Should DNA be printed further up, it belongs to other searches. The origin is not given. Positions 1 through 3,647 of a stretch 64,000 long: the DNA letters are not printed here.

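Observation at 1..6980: Giant (>2310 aa) AT-rich ORF in a GC-rich chromosome: recent acquisition or assembly chimera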

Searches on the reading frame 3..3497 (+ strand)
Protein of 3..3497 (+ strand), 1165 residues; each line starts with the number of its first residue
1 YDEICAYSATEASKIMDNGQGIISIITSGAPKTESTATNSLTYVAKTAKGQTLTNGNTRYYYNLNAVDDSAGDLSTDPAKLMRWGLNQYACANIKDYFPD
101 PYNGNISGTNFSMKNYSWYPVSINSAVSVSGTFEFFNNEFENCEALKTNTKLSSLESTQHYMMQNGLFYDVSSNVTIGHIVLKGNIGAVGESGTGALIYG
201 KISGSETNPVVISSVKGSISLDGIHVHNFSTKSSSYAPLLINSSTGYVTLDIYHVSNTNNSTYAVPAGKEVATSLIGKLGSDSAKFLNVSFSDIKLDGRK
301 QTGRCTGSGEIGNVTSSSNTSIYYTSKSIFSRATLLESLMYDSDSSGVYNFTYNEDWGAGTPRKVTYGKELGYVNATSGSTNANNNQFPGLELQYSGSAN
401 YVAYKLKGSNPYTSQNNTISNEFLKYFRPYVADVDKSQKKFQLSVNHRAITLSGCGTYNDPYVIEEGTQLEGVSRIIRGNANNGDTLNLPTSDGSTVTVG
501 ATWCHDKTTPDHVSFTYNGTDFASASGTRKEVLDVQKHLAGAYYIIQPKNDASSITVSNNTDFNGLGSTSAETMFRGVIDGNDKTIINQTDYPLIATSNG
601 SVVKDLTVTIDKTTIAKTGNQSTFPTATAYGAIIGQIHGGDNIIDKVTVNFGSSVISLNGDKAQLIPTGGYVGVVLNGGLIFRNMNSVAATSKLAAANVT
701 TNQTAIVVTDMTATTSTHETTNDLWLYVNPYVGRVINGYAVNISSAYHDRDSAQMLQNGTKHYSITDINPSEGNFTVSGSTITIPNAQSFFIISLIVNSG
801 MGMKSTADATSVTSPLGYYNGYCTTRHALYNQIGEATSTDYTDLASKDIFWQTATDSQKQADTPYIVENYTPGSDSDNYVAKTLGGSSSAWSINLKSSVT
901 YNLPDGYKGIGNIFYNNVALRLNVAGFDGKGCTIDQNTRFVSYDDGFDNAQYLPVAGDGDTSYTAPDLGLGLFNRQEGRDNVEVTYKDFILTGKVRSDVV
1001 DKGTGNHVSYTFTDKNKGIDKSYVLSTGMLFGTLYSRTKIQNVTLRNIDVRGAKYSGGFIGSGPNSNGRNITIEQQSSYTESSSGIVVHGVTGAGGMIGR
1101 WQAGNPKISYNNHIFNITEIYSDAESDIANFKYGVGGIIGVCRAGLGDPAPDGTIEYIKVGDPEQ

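Call 67: predict_structure(alignment_id=A9)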
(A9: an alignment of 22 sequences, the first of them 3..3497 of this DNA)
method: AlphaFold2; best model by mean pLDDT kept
length: 1165 residues; sequences in the alignment: 22
mean_pLDDT: 68.2   pTM: 0.59
mean pLDDT of the five models: 68.2, 65.1, 64.9, 62.2, 60.1
residues with pLDDT >= 90: 142; 70-90: 489; 50-70: 276; < 50: 258
segments of 3 or more residues with pLDDT < 50: 1-19, 28-50, 143-161, 265-268, 298-326, 358-363, 368-436, 445-448, 704-721, 810-816, 822-829, 831-842, 958-966, 1145-1165
pLDDT, mean of each block of 10 residues (from residue 1): 39 44 52 40 46 53 66 75 81 72 86 78 90 78 45 42 76 92 79 83 86 88 79 79 88 76 53 82 76 61 29 34 49 70 64 52 44 33 34 28 31 37 44 49 52 79 86 85 76 69 59 75 77 86 85 76 80 84 90 88 89 81 68 84 84 82 79 78 71 70 50 40 71 59 84 69 75 77 89 77 55 47 47 43 53 58 67 56 57 89 86 68 85 90 66 56 57 79 89 88 71 51 79 87 95 88 77 90 91 85 79 88 63 70 47 30 27
secondary structure, 60 per line:
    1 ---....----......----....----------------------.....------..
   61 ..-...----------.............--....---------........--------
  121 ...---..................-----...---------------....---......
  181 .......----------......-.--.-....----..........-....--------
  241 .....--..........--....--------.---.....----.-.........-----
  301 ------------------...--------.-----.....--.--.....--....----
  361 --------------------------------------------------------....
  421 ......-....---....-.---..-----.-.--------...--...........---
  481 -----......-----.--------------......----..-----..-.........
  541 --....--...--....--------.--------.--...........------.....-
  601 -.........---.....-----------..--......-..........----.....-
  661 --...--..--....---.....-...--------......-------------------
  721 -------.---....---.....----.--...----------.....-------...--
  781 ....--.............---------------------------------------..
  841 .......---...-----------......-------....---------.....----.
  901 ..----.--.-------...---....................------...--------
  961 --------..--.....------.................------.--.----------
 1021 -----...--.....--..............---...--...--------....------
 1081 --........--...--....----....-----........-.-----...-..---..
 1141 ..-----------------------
elements in order (helices of 4 or more, strands of 3 or more residues): H4-7 H12-17 E22-25 H48-52 E59-62 H77-89 H92-95 E105-112 E121-123 E127-136 H137-144 E168-171 E175-187 E198-203 E210-213 E218-227 H229-232 E241-245 E248-257 H260-263 E276-280 E287-295 E336-340 E346-350 H353-356 H417-426 H428-431 E462-464 H467-477 E486-491 E512-517 H532-540 E543-546 E554-557 E578-588 E595-599 E602-610 E614-618 E634-639 E641-650 E655-659 E672-675 E679-683 E699-701 E732-735 E739-743 E764-768 E776-778 E781-784 H787-799 H839-847 H865-870 H878-881 E891-895 E900-902 E924-943 E973-977 E984-1000 E1026-1028 E1031-1035 E1038-1051 E1055-1057 E1060-1062 E1071-1074 E1083-1090 E1093-1095 E1098-1101 E1106-1109 E1115-1122 E1139-1142

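Call 69: fold_search(model_id=the predicted structure, library=pdb)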
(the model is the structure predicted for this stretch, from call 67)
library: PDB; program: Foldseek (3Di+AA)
matches with E <= 10: 77; with E <= 0.001: 0
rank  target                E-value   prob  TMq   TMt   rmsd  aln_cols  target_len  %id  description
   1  7e56                  9.9e-02  0.20  0.09  0.23  14.7       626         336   10  The mutant crystal structure of endo-polygalacturonase (T316C/G344C) from Talaromyces leycettanus JCM 12802 (released 2021-08-25)
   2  6kve                  1.4e-01  0.10  0.09  0.18  14.8       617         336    9  Crystal structure of a GH28 endo-polygalacturonase from Talaromyces leycettanus JCM 12802 (released 2020-09-09)
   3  5nxk_B                1.5e-01  0.06  0.06  0.15  18.6       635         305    8  L. reuteri 53608 SRRP (released 2018-03-21)
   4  2pyg_B                2.7e-01  0.08  0.09  0.18  16.7       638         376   10  Azotobacter vinelandii Mannuronan C-5 epimerase AlgE4 A-module (released 2008-05-27)
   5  3zpp                  2.8e-01  0.10  0.10  0.21  16.9       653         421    9  Structure of the Streptococcus pneumoniae surface protein and adhesin PfbA (released 2013-05-29)
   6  6kvh                  3.3e-01  0.08  0.09  0.18  14.4       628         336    9  The mutant crystal structure of endo-polygalacturonase (T284A) from Talaromyces leycettanus JCM 12802 (released 2020-09-09)
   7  8yk3_B                3.7e-01  0.08  0.12  0.19  19.7       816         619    8  Blood group B alpha-1,3-galactosidase AgaBb from Bifidobacterium bifidum, construct T7-tag_24-673 (released 2024-07-10)
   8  5gkq_A                4.2e-01  0.01  0.07  0.08  28.9      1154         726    8  Structure of PL6 family alginate lyase AlyGC mutant-R241A (released 2017-02-08)
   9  5m5z_A                4.8e-01  0.03  0.07  0.09  24.6       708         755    8  Chaetomium thermophilum beta-1-3-glucanase (released 2017-05-17)
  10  6k0p_A                5.0e-01  0.12  0.11  0.18  16.6       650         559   10  Catalytic domain of GH87 alpha-1,3-glucanase D1045A in complex with nigerose (released 2019-12-25)
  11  5nxk_C                5.0e-01  0.06  0.07  0.18  17.9       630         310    7  L. reuteri 53608 SRRP (released 2018-03-21)
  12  2pyh_A                5.5e-01  0.06  0.10  0.20  17.6       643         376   10  Azotobacter vinelandii Mannuronan C-5 epimerase AlgE4 A-module complexed with mannuronan trisaccharide (released 2008-05-27)
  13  8bwk_B                6.0e-01  0.02  0.09  0.11  30.4      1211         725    8  Metagenomic derived PL6 alginate lyase (released 2023-12-20)
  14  6k0s_A                6.6e-01  0.10  0.11  0.18  17.4       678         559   10  Catalytic domain of GH87 alpha-1,3-glucanase D1069A in complex with nigerose (released 2019-12-25)
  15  8bwk_C                6.6e-01  0.02  0.08  0.11  28.7      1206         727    8  Metagenomic derived PL6 alginate lyase (released 2023-12-20)
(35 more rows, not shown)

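Call 95: fold_search(model_id=the predicted structure, library=viral)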
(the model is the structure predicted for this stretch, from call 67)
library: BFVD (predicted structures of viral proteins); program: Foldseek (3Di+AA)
matches with E <= 10: 116; with E <= 0.001: 1
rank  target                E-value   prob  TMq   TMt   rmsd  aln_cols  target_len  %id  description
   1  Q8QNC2                4.1e-06  0.99  0.13  0.13  20.1      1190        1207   10  EsV-1-160 [Ectocarpus siliculosus virus 1 (isolate New Zealand/Kaikoura/1988)]
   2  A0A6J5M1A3            4.4e-03  0.30  0.08  0.12  19.5       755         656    7  Pectate lyase superfamily protein [uncultured Caudovirales phage]
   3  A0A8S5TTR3            7.9e-03  0.98  0.12  0.24  16.1       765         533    8  Putative immunoglobulin A1 protease [Siphoviridae sp. ct5jB2]
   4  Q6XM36                1.6e-02  0.77  0.12  0.20  15.8       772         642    9  FirrV-1-A51 [Feldmannia irregularis virus a]
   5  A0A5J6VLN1            1.6e-02  0.35  0.09  0.16  19.4       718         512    8  Uncharacterized protein [Megaviridae environmental sample]
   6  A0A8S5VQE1            3.7e-02  0.93  0.11  0.21  17.2       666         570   10  (no name in the UniProt tables at hand)
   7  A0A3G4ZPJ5            5.3e-02  0.14  0.13  0.18  21.3      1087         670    9  Right handed beta helix domain-containing protein [Barrevirus sp.]
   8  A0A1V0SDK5            7.6e-02  0.05  0.07  0.07  23.8       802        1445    9  GMC-type oxidoreductase [Indivirus ILV1]
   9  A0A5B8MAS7            1.6e-01  0.35  0.09  0.13  14.6       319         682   12  E1B 55 kDa protein [Ovine adenovirus 8]
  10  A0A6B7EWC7            1.7e-01  0.10  0.09  0.19  20.1       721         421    8  (no name in the UniProt tables at hand)
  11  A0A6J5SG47            2.1e-01  0.04  0.10  0.10  34.7      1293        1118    9  Pectate lyase superfamily protein [uncultured Caudovirales phage]
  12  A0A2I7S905            2.2e-01  0.06  0.10  0.12  23.6      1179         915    9  Coil containing protein [Vibrio phage 2.130.O._10N.222.46.C2]
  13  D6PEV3                2.7e-01  0.06  0.09  0.14  22.1       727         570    9  (no name in the UniProt tables at hand)
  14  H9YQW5                3.5e-01  0.60  0.11  0.22  11.2       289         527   15  (no name in the UniProt tables at hand)
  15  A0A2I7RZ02            5.3e-01  0.05  0.10  0.14  19.7       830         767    8  (no name in the UniProt tables at hand)
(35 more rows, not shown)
